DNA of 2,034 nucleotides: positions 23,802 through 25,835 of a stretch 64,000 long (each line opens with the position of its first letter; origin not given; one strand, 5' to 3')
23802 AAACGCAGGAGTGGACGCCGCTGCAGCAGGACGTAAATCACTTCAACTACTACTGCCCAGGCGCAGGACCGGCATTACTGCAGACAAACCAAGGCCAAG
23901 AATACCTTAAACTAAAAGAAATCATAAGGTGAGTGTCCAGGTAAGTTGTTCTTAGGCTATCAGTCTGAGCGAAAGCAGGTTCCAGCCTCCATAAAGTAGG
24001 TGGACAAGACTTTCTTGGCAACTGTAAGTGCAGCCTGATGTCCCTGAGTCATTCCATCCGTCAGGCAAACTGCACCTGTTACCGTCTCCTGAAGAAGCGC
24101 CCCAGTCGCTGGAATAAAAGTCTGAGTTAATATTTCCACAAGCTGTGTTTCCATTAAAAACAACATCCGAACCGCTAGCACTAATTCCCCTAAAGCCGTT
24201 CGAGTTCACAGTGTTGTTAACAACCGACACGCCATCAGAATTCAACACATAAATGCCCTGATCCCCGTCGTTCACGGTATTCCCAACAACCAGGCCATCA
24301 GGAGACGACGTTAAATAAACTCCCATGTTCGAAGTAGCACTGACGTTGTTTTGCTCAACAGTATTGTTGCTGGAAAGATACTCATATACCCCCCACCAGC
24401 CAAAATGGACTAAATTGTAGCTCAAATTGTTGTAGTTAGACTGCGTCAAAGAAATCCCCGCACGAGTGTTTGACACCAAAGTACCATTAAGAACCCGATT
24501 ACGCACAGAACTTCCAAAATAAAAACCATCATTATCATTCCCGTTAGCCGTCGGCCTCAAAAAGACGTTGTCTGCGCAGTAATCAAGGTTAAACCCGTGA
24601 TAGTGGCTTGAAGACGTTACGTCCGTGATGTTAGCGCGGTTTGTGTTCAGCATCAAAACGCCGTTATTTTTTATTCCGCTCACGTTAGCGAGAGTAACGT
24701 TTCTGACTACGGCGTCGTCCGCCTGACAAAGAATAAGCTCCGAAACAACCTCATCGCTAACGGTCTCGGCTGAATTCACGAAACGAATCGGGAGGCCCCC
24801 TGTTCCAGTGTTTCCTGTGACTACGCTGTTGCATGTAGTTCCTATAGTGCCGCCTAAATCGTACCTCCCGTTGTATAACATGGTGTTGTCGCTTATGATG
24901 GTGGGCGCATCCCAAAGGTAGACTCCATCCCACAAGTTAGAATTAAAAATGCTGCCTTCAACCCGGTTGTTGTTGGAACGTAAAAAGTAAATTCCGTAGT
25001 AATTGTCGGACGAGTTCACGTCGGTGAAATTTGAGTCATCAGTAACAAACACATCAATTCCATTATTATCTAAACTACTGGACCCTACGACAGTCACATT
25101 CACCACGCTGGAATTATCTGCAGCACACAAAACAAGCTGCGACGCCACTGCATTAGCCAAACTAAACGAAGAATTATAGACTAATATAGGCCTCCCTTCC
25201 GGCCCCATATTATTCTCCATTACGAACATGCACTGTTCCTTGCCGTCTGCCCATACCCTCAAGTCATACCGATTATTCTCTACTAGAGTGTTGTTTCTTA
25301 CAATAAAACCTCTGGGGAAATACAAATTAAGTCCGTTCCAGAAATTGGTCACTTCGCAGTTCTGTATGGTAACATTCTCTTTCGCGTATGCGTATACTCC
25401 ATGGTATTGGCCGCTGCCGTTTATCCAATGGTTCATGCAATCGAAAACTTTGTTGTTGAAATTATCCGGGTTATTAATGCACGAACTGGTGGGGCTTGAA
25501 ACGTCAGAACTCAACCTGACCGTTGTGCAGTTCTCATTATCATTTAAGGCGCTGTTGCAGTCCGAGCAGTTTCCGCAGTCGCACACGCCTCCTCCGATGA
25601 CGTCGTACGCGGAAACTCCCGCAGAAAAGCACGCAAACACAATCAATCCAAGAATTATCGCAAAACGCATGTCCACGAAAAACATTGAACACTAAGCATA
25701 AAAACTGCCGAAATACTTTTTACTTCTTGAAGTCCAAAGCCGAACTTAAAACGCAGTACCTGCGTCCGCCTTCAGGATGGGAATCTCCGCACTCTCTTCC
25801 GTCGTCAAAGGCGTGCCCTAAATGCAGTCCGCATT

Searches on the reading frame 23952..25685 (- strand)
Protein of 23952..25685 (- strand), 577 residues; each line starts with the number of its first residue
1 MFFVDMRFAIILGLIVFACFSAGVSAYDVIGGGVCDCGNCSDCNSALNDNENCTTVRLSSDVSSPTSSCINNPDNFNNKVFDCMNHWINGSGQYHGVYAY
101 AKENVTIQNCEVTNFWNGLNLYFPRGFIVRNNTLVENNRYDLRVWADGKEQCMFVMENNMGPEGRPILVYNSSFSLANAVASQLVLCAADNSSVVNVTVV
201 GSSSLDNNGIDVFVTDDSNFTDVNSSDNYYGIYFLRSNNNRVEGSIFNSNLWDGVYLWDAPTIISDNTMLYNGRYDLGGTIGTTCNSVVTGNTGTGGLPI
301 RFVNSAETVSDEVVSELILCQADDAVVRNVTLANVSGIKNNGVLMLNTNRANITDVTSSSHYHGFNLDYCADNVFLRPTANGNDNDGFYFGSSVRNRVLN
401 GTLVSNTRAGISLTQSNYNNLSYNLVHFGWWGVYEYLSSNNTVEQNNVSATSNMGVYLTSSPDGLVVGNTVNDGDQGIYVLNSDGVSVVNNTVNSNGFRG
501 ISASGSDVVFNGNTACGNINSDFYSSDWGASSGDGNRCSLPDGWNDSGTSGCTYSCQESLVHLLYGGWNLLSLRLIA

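Call 53: search_protein_families(library=pfam, proteins=[window:23952-25685:-], max_evalue=0.00001)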
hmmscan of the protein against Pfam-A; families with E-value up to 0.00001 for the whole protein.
window:23952-25685:- (577 aa): 2 families
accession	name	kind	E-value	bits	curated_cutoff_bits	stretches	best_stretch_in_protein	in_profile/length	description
PF05048.19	NosD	-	9.7e-27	94.2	23.6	2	332-471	30-169/212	Periplasmic copper-binding protein (NosD)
PF13229.12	Beta_helix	-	8.2e-25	87.7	25.9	1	406-514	44-157/158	Right handed beta helix region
